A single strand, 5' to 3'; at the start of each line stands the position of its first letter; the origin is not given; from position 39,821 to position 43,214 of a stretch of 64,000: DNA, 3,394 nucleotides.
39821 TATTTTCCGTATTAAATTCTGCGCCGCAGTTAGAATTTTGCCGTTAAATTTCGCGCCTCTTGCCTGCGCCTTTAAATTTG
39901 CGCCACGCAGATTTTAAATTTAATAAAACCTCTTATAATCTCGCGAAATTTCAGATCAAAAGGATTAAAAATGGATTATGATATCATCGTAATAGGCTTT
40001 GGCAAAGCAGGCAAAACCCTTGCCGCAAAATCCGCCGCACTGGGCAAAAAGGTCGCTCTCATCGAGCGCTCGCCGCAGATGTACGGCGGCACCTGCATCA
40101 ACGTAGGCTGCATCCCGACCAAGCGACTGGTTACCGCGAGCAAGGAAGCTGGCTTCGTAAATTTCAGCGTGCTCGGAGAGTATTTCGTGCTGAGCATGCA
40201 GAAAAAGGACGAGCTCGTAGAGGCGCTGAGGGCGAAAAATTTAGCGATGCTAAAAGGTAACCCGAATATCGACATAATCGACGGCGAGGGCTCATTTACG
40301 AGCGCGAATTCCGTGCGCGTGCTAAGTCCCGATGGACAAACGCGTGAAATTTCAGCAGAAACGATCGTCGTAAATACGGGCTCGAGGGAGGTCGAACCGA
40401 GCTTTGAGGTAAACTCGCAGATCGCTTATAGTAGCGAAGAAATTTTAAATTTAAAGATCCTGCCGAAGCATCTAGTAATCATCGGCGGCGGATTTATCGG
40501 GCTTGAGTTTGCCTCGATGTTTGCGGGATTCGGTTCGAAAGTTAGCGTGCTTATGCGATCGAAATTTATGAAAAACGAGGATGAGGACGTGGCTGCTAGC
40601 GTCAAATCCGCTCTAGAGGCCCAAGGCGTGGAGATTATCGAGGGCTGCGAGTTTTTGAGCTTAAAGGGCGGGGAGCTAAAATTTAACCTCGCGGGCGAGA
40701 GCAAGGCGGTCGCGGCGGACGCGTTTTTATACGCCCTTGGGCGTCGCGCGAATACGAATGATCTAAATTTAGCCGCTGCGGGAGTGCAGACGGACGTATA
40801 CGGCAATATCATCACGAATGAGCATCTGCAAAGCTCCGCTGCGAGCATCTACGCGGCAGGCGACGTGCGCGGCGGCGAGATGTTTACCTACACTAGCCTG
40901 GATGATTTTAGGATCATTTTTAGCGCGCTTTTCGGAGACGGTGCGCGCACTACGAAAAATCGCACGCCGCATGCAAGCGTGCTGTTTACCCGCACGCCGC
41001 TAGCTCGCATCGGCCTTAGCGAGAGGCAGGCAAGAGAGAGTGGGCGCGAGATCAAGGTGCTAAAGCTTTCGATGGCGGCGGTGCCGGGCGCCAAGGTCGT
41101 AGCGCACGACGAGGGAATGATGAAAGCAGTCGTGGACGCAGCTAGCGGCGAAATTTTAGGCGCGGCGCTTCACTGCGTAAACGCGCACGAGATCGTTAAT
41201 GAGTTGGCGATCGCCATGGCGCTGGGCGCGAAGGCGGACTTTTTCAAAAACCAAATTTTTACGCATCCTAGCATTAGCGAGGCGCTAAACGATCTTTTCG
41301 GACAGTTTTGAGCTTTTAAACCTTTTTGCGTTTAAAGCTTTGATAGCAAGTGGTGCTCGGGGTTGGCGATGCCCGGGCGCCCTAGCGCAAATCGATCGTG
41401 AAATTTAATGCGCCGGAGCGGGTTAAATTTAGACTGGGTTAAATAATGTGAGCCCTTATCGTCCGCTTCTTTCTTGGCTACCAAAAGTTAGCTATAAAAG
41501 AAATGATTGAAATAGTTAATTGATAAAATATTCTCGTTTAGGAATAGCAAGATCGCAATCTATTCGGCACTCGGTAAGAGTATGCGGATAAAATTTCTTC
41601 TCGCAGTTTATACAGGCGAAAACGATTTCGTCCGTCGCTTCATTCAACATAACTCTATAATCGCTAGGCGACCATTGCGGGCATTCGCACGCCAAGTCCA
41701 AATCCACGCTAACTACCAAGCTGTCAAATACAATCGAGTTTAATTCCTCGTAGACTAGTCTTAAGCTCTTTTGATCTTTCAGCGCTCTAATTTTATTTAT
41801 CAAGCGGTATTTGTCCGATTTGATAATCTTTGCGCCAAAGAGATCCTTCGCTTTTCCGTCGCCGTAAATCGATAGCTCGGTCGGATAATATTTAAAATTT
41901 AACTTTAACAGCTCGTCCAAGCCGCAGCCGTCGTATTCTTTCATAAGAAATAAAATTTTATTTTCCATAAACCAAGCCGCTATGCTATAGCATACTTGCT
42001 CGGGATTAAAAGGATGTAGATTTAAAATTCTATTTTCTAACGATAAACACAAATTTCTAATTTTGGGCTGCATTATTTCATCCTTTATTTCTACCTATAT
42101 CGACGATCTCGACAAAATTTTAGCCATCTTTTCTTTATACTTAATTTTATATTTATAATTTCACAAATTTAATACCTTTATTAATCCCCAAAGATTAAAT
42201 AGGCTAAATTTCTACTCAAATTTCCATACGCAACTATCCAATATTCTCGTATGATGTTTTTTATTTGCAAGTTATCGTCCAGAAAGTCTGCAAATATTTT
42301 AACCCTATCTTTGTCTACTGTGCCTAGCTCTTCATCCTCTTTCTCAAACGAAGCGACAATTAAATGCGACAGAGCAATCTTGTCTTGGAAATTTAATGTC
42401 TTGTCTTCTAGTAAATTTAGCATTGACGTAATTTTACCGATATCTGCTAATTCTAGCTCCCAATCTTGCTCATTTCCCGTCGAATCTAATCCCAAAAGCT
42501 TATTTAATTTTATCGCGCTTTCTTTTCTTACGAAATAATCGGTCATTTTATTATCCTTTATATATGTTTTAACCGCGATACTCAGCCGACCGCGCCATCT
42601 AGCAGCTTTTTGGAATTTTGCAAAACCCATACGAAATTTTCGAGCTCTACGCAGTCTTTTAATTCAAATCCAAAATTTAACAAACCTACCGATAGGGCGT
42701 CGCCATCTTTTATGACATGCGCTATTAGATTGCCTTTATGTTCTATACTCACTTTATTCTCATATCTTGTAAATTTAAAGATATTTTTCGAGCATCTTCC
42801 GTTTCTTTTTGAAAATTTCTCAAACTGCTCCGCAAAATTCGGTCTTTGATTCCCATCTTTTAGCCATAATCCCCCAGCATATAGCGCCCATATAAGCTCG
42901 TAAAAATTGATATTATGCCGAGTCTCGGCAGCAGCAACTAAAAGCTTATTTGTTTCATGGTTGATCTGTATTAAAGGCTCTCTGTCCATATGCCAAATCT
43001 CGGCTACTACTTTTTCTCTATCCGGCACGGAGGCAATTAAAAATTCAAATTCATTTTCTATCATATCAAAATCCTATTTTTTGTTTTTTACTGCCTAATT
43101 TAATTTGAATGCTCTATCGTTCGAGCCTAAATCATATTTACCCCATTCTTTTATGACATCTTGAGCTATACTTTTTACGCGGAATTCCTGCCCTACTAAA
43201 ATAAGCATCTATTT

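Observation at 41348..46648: Low-GC, integrase-less island next to tRNA-Val, filled with small co-directional unknown ORFs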

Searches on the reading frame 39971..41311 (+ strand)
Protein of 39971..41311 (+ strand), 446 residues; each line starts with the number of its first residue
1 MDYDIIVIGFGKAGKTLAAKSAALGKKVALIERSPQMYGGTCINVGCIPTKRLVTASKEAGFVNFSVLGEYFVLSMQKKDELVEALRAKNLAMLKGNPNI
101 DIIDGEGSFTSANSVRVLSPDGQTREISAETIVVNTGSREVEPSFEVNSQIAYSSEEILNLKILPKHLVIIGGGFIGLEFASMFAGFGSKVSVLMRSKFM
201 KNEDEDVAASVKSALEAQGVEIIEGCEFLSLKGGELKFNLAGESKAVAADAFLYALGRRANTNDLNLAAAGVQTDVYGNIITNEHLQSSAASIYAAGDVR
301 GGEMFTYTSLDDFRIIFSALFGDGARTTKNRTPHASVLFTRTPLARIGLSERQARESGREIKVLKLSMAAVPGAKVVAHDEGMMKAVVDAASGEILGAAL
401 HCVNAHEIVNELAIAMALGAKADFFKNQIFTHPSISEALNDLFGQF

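Call 12: find_related_loci(query=window:39971-41311:+, collection=genome_contigs, flank=10000)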
Query window:39971-41311:+ (446 aa) in genome_contigs; peptide patterns used: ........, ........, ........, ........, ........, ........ (x = any residue, [..] = any of these).
164 stretches matched a pattern; 95 encode a relative of the query (tblastn E <= 1e-3); the best 80 are kept; 77 distinct loci.
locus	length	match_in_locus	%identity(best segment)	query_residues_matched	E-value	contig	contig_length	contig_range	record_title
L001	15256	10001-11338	98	1-446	0e+0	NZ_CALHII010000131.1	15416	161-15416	MAG: uncultured Campylobacter sp. isolate ERR589453_bin.1_CONCOCT_v1.1_MAG ERZ772924.764, whole genome shotgun sequence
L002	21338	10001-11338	98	1-446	0e+0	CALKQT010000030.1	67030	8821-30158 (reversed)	MAG TPA_asm: uncultured Campylobacter sp. isolate ERR589656_bin.17_CONCOCT_v1.1_MAG genome assembly, contig: ERZ773093.9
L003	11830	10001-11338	97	1-446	0e+0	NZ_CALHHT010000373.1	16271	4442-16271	MAG: uncultured Campylobacter sp. isolate ERR589364_bin.72_CONCOCT_v1.1_MAG ERZ772767.1050, whole genome shotgun sequenc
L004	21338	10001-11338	97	1-446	0e+0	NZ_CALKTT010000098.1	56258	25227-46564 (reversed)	MAG: uncultured Campylobacter sp. isolate ERR589612_bin.20_CONCOCT_v1.1_MAG ERZ773009.110, whole genome shotgun sequence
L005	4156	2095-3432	98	1-446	0e+0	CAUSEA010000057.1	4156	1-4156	MAG TPA_asm: uncultured Campylobacter sp. isolate ERR9969160_bin.31_MetaWRAP_v1.3_MAG genome assembly, contig: ERZ216157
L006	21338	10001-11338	97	1-446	0e+0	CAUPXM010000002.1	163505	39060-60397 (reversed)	MAG TPA_asm: uncultured Campylobacter sp. isolate ERR9968895_bin.22_MetaWRAP_v1.3_MAG genome assembly, contig: ERZ216158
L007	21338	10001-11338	97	1-446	0e+0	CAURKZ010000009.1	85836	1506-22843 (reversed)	MAG TPA_asm: uncultured Campylobacter sp. isolate ERR9968946_bin.30_MetaWRAP_v1.3_MAG genome assembly, contig: ERZ216160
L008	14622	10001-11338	97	1-446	0e+0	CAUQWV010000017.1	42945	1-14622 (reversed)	MAG TPA_asm: uncultured Campylobacter sp. isolate ERR9968972_bin.5_MetaWRAP_v1.3_MAG genome assembly, contig: ERZ2161609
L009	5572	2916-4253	97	1-446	0e+0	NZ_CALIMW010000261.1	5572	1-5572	MAG: uncultured Campylobacter sp. isolate ERR589636_bin.45_CONCOCT_v1.1_MAG ERZ773055.3994, whole genome shotgun sequenc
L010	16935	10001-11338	97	1-446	0e+0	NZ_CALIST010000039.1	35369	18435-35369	MAG: uncultured Campylobacter sp. isolate ERR589627_bin.61_CONCOCT_v1.1_MAG ERZ773042.318, whole genome shotgun sequence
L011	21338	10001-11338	97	1-446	0e+0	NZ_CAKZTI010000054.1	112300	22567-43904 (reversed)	MAG: uncultured Campylobacter sp. isolate ERR589615_bin.33_CONCOCT_v1.1_MAG ERZ773034.27, whole genome shotgun sequence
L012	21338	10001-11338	97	1-446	0e+0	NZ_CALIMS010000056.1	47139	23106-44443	MAG: uncultured Campylobacter sp. isolate ERR589634_bin.5_CONCOCT_v1.1_MAG ERZ773049.123, whole genome shotgun sequence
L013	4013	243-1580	97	1-446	0e+0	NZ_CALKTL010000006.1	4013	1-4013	MAG: uncultured Campylobacter sp. isolate ERR589478_bin.17_CONCOCT_v1.1_MAG ERZ772947.4772, whole genome shotgun sequenc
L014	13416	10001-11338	97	1-446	0e+0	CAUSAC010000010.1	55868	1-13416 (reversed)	MAG TPA_asm: uncultured Campylobacter sp. isolate ERR9969209_bin.6_MetaWRAP_v1.3_MAG genome assembly, contig: ERZ2161616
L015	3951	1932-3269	97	1-446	0e+0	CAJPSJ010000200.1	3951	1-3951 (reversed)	MAG: uncultured Campylobacter sp. isolate SRR9217463-mag-bin.3 genome assembly, contig: SRR9217463-mag-bin.3_2612, whole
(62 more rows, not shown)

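Call 37: search_solved_structures(query=A1, max_evalue=10, show_alignments=2)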
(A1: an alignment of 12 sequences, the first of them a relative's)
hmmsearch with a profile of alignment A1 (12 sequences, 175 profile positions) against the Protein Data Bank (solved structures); distinct sequences matched with E-value up to 10: 7.
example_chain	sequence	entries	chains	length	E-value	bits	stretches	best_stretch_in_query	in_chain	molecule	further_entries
6t17_A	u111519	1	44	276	0.061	16.3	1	76-142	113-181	Flagellin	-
8eb5_A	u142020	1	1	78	0.27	14.2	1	118-149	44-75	Hermes transposase BED domain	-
2wvi_A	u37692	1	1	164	0.32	14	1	3-93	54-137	MITOTIC CHECKPOINT SERINE/THREONINE-PROTEIN KINASE BUB1 BETA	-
3si5_A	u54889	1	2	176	0.38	13.7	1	3-93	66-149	Mitotic checkpoint serine/threonine-protein kinase BUB1 beta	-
5lcw_S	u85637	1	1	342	1.4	11.9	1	3-93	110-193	Mitotic checkpoint serine/threonine-protein kinase BUB1 beta,Mitotic checkpoint serine/thr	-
5m6c_A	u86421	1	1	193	2.9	10.9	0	12-102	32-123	Neuron-specific calcium-binding protein hippocalcin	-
5m6c_E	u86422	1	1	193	2.9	10.9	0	12-102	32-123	Neuron-specific calcium-binding protein hippocalcin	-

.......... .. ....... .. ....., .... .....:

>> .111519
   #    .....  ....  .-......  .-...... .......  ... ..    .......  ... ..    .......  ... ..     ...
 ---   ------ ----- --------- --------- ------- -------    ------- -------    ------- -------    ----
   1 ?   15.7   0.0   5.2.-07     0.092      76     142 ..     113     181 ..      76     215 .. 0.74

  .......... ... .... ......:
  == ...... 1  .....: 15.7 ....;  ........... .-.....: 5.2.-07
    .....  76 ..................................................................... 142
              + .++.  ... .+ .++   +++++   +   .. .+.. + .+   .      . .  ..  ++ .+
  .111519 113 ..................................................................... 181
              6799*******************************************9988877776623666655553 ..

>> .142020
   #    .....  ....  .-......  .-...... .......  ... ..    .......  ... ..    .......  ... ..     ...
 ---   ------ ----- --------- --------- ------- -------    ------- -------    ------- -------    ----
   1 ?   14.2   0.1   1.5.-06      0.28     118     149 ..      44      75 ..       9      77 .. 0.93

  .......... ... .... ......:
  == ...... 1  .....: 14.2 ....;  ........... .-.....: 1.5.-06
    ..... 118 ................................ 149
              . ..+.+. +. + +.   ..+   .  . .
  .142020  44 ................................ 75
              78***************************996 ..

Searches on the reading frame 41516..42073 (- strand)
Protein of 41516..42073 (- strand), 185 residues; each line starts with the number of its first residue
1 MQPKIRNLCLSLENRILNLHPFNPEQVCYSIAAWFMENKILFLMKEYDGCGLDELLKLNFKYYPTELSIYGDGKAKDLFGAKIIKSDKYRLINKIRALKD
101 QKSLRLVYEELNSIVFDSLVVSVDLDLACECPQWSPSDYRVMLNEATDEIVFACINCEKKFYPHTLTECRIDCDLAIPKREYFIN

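Call 7: search_protein_families(library=pfam, max_evalue=1, proteins=[window:41516-42073:-])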
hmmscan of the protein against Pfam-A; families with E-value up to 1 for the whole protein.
window:41516-42073:- (185 aa): 0 families

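Call 8: search_protein_families(library=ncbifam, max_evalue=1, proteins=[window:41516-42073:-])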
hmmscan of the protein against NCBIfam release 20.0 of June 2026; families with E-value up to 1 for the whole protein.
window:41516-42073:- (185 aa): 0 families

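Call 21: search_protein_families(library=padloc, max_evalue=0.1, proteins=[window:41516-42073:-])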
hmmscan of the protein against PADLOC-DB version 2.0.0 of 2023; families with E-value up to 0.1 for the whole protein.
window:41516-42073:- (185 aa): 0 families

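Call 22: search_protein_families(library=phrogs, max_evalue=0.1, proteins=[window:41516-42073:-])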
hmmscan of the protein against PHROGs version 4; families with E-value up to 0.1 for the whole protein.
window:41516-42073:- (185 aa): 0 families

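Call 70: find_related_loci(query=window:41516-42073:-, collection=viral_contigs, flank=5000)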
Query window:41516-42073:- (185 aa) in viral_contigs; peptide patterns used: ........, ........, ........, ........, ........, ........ (x = any residue, [..] = any of these).
10 stretches matched a pattern, but none encodes a relative of the query by tblastn (E <= 1e-3).

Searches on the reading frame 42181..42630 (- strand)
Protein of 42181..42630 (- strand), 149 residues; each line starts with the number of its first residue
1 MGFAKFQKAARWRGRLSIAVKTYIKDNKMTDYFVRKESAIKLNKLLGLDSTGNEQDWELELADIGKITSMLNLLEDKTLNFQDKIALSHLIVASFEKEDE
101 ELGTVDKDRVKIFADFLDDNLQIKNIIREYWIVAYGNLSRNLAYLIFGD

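Call 7: search_protein_families(library=pfam, max_evalue=1, proteins=[window:42181-42630:-])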
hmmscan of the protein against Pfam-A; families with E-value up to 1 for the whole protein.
window:42181-42630:- (149 aa): 0 families

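Call 8: search_protein_families(library=ncbifam, max_evalue=1, proteins=[window:42181-42630:-])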
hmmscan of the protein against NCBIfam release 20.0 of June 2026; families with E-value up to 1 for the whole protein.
window:42181-42630:- (149 aa): 1 family
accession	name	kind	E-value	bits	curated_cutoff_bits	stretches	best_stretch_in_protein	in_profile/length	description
TIGR04083.1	rSAM_pep_methan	hypoth_equivalog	0.12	11.2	300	1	24-88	155-216/376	TIGR04083 family peptide-modifying radical SAM enzyme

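Call 21: search_protein_families(library=padloc, max_evalue=0.1, proteins=[window:42181-42546:-])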
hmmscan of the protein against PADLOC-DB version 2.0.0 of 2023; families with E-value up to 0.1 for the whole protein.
window:42181-42546:- (121 aa): 0 families

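Call 22: search_protein_families(library=phrogs, max_evalue=0.1, proteins=[window:42181-42546:-])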
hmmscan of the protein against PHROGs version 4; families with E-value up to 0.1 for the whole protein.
window:42181-42546:- (121 aa): 1 family
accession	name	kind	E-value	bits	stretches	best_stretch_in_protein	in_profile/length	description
phrog_27910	-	unknown function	0.099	13.9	0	32-107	6-75/157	-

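Call 75: predict_structure(protein=window:42181-42546:-)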
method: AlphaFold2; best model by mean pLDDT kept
length: 121 residues; sequences in the alignment: 1
mean_pLDDT: 74.6   pTM: 0.70
mean pLDDT of the five models: 74.6, 72.5, 64.9, 63.2, 43.6
residues with pLDDT >= 90: 18; 70-90: 59; 50-70: 29; < 50: 15
segments of 3 or more residues with pLDDT < 50: 1-6, 22-30
pLDDT, mean of each block of 10 residues (from residue 1): 47 65 45 66 87 86 84 86 92 90 66 82 65
secondary structure, 60 per line:
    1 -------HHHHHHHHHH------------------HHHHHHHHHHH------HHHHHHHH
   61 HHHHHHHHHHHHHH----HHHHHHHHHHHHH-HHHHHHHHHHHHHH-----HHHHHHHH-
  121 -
elements in order: H8-17 H36-46 H53-74 H79-91 H93-106 H112-119

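Call 79: fold_search(model_id=the predicted structure, library=pdb)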
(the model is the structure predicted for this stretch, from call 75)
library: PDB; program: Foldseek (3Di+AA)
matches with E <= 10: 126; with E <= 0.001: 0
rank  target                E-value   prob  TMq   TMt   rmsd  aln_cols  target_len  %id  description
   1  5ve8_A                1.6e+00  0.41  0.38  0.06   7.9        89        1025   18  Crystal structure of full-length Kluyveromyces lactis Kap123 with histone H3 1-28 (released 2017-11-01)
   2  5vch_B                1.7e+00  0.41  0.38  0.06   7.9        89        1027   18  Crystal structure of full-length Kluyveromyces lactis Kap123 (released 2017-11-01)
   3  9up5_B                2.1e+00  0.14  0.31  0.14   9.3       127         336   13  Crystal structure of LapB from Klebsiella pneumoniae (released 2026-03-04)
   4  2l0i_MODEL_1_A        2.5e+00  0.20  0.38  0.35   6.2       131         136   15  Solution structure of Rtt103 CTD-interacting domain bound to a Ser2 phosphorylated CTD peptide (released 2010-09-08)
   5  3ukr_G                3.0e+00  0.09  0.24  0.22   9.0       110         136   11  Crystal structure of Bos taurus Arp2/3 complex with bound inhibitor CK-666 (released 2013-02-13)
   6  5owu_A                3.4e+00  0.05  0.22  0.06  12.8       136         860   18  Kap95:Nup1 complex (released 2017-10-25)
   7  5vch_A                3.7e+00  0.18  0.35  0.06   8.1        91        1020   16  Crystal structure of full-length Kluyveromyces lactis Kap123 (released 2017-11-01)
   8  2c74_B                3.9e+00  0.11  0.34  0.20  10.8       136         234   14  14-3-3 Protein Eta (Human) Complexed to Peptide (released 2005-12-02)
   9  8v24_A                3.9e+00  0.11  0.31  0.14   9.0       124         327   13  LapB cytoplasmic domain in complex with LpxC (released 2024-04-24)
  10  1hf8                  3.9e+00  0.07  0.20  0.12  11.7        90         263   18  CALM-N N-terminal domain of clathrin assembly lymphoid myeloid leukaemia protein (released 2001-02-12)
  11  6dec_G                4.1e+00  0.14  0.30  0.31   7.6        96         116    7  Crystal structure of Bos taurus Arp2/3 complex binding with C-terminus of Homo sapiens SPIN90 (released 2018-10-24)
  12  2km4_MODEL_1_A        4.3e+00  0.13  0.42  0.39   8.1       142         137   15  Solution structure of Rtt103 CTD interacting domain (released 2010-09-08)
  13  8qtt_D                4.3e+00  0.08  0.30  0.19  10.3       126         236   16  Crystal structure of a C-terminally truncated version of Arabidopsis thaliana 14-3-3 omega in complex with a phosphope (released 2023-11-15)
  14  7naz                  4.6e+00  0.08  0.23  0.12  11.4        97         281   10  TPR-rich domain of EccA3 from M. smegmatis (released 2022-03-02)
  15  4wzr_A                4.8e+00  0.14  0.33  0.10   9.3        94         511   13  Crystal structure of human Puf-A (released 2014-12-31)
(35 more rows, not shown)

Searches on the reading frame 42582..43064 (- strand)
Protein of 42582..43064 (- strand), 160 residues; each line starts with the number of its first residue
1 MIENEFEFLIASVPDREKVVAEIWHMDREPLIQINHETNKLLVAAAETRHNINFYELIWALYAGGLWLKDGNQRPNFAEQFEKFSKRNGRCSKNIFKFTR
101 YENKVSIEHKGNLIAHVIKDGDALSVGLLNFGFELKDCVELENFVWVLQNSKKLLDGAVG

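Call 7: search_protein_families(library=pfam, max_evalue=1, proteins=[window:42582-43064:-])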
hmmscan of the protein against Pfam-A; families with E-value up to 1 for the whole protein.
window:42582-43064:- (160 aa): 1 family
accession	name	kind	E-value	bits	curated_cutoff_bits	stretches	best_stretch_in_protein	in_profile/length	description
PF19070.5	DUF5766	-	0.046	14.4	27.4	1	93-140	26-73/77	Family of unknown function (DUF5766)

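Call 8: search_protein_families(library=ncbifam, max_evalue=1, proteins=[window:42582-43064:-])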
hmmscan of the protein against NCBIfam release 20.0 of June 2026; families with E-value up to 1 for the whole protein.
window:42582-43064:- (160 aa): 1 family
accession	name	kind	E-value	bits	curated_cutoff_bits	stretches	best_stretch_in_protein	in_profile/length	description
NF011580.0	PRK15004.1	equivalog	7e-05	22.9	250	1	5-113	46-153/203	adenosylcobalamin/alpha-ribazole phosphatase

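Call 21: search_protein_families(library=padloc, max_evalue=0.1, proteins=[window:42582-43064:-])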
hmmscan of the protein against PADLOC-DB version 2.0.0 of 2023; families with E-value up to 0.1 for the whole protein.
window:42582-43064:- (160 aa): 0 families

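Call 22: search_protein_families(library=phrogs, max_evalue=0.1, proteins=[window:42582-43064:-])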
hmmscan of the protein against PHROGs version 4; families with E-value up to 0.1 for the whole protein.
window:42582-43064:- (160 aa): 0 families

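Call 33: search_protein_representatives(protein=window:42582-43064:-)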
Query: 160 residues. Proteins with E-value up to 0.001 (for the whole library): 3; up to 1e-10: 1; up to 1e-30: 1. The best 3 are listed.
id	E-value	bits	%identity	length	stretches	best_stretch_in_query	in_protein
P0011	2.2e-101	352.8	98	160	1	1-159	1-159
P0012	2.7e-08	50.2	80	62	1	1-35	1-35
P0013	5.2e-07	46.0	28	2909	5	50-99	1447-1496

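Call 69: find_related_loci(query=window:42582-43064:-, collection=viral_contigs, flank=5000)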
Query window:42582-43064:- (160 aa) in viral_contigs; peptide patterns used: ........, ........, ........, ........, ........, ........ (x = any residue, [..] = any of these).
3 stretches matched a pattern, but none encodes a relative of the query by tblastn (E <= 1e-3).
